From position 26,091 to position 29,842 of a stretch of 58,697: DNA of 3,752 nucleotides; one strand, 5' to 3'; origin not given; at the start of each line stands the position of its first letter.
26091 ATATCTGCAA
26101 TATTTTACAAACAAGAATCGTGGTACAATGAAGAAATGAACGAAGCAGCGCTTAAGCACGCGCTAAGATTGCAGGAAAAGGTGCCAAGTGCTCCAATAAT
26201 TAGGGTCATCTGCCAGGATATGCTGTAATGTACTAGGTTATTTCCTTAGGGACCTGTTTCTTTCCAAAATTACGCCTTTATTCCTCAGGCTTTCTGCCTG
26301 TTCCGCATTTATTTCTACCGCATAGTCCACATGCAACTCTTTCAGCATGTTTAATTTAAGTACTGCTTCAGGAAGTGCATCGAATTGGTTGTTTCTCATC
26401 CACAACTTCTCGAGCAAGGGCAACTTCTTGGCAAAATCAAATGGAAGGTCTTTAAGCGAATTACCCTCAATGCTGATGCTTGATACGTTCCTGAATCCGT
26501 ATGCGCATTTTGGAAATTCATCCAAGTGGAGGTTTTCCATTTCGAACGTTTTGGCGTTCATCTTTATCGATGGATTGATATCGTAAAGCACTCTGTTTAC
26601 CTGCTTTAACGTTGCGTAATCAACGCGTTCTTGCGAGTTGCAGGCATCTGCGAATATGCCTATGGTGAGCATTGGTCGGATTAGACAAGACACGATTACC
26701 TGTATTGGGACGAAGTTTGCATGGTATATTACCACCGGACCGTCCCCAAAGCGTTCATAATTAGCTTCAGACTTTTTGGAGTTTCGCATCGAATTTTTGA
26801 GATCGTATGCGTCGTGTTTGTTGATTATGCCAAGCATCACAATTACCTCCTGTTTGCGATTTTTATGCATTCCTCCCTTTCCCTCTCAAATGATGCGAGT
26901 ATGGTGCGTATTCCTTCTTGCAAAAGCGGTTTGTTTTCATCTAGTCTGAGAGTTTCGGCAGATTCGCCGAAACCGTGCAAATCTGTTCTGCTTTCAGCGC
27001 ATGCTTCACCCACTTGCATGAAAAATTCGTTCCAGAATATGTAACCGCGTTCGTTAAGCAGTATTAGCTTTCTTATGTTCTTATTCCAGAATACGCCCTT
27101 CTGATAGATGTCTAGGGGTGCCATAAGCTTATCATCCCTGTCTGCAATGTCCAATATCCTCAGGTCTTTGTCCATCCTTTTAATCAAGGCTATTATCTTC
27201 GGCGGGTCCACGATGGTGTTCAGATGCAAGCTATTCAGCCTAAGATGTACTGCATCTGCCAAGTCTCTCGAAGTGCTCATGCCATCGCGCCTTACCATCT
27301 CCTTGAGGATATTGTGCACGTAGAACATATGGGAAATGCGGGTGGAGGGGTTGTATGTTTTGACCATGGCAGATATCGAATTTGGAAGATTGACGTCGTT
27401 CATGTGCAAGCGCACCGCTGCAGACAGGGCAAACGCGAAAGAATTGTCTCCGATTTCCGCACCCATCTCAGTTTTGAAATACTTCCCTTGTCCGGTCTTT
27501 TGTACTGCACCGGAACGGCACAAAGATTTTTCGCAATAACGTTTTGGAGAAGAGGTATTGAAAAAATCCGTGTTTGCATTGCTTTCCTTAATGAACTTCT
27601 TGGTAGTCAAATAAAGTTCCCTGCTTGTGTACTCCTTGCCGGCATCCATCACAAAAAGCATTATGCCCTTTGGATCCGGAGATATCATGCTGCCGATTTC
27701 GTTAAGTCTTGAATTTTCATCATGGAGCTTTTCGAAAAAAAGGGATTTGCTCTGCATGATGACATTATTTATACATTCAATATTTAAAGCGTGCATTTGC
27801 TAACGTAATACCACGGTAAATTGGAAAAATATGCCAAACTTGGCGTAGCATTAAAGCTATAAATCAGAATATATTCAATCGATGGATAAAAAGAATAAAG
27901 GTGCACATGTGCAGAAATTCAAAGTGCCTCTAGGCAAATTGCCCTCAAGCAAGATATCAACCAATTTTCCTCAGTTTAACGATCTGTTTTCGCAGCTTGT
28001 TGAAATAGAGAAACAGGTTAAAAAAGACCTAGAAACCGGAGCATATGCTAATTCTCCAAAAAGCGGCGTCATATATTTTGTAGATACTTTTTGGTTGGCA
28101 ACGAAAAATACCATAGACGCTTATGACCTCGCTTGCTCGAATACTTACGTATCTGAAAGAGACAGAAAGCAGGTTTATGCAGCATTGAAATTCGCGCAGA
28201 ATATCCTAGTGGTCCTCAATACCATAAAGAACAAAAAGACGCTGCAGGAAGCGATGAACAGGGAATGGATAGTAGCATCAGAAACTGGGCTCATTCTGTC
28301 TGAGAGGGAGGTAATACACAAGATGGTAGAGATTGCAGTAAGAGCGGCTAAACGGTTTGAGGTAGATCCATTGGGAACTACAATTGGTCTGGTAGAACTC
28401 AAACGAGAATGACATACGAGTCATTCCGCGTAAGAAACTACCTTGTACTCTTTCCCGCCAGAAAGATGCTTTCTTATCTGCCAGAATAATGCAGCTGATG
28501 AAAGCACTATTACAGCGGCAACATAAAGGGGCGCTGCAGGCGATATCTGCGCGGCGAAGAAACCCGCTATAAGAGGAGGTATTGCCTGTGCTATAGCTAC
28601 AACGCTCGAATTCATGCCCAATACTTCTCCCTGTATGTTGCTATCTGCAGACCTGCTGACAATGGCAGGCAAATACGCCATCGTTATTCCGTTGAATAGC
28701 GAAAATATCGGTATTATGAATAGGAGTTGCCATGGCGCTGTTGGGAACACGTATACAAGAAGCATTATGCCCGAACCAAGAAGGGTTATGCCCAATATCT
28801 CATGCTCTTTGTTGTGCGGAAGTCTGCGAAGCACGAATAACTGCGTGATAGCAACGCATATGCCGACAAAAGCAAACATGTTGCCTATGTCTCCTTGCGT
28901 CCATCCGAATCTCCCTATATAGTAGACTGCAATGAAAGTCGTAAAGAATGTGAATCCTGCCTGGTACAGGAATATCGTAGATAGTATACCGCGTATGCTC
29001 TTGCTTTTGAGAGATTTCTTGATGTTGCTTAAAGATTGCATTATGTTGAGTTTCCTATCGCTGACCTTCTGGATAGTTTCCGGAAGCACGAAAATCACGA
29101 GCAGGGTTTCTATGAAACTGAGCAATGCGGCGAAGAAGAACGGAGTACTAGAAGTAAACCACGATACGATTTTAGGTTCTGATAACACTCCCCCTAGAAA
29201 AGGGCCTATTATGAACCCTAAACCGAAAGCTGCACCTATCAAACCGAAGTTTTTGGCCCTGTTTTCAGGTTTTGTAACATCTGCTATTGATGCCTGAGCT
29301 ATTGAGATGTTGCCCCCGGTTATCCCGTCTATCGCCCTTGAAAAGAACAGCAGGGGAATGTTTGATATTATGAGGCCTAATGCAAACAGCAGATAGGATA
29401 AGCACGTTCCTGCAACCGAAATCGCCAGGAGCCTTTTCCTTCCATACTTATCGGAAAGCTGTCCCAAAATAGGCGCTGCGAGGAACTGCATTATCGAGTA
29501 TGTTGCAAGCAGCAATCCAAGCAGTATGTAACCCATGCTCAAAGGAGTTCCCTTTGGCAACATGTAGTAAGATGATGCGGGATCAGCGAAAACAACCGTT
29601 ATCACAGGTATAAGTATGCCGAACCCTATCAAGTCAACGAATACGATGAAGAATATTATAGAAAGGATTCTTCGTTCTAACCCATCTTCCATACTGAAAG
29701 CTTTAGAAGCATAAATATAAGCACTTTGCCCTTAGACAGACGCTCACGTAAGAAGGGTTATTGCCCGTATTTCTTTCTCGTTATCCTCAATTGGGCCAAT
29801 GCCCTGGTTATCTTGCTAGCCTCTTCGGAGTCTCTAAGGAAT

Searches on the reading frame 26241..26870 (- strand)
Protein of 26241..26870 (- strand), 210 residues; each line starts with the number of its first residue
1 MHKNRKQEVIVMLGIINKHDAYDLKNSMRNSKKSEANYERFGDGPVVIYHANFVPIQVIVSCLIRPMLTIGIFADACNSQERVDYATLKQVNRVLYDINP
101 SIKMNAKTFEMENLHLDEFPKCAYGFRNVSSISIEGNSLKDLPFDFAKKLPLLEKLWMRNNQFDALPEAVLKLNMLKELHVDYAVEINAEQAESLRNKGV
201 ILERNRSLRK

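Call 54: search_protein_families(library=pfam, proteins=[window:26241-26870:-], max_evalue=0.01)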
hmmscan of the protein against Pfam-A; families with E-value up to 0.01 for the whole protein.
window:26241-26870:- (210 aa): 3 families
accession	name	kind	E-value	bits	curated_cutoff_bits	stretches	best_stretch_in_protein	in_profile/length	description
PF12799.13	LRR_4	-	7e-05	23.4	27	1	128-167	2-40/44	Leucine Rich repeats (2 copies)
PF13855.12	LRR_8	-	0.0001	22.4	27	1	127-182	1-57/61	Leucine rich repeat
PF23598.1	LRR_14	-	0.0009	18.5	40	1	134-188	54-107/353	Leucine-rich repeat region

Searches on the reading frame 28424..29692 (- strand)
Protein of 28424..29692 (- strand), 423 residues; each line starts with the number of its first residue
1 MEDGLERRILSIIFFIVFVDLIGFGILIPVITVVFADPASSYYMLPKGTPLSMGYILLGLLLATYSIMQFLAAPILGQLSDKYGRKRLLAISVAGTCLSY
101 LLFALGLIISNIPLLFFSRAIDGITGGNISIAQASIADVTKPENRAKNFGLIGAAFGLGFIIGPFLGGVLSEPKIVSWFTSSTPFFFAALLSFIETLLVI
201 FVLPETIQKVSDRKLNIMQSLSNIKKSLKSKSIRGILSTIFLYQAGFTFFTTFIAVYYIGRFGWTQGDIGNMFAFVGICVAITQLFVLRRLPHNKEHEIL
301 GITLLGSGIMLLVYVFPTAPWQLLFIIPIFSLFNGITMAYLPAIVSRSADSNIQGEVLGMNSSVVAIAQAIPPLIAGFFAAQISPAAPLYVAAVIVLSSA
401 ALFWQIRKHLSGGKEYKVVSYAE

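Call 54: search_protein_families(library=pfam, proteins=[window:28424-29692:-], max_evalue=0.01)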
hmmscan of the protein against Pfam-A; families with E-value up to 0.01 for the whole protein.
window:28424-29692:- (423 aa): 4 families
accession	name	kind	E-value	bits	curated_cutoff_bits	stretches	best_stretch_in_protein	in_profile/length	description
PF07690.21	MFS_1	-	4.5e-43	147.9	33.4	2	13-287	1-258/347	Major Facilitator Superfamily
PF12832.13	MFS_1_like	-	1.8e-13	50.8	25.2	1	57-385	35-366/373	MFS_1 like family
PF06779.20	MFS_4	-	7.8e-09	35.8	26.3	1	62-400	33-360/364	Uncharacterised MFS-type transporter YbfB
PF00083.30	Sugar_tr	-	7.1e-07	28.9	22.3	1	56-206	46-194/452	Sugar (and other) transporter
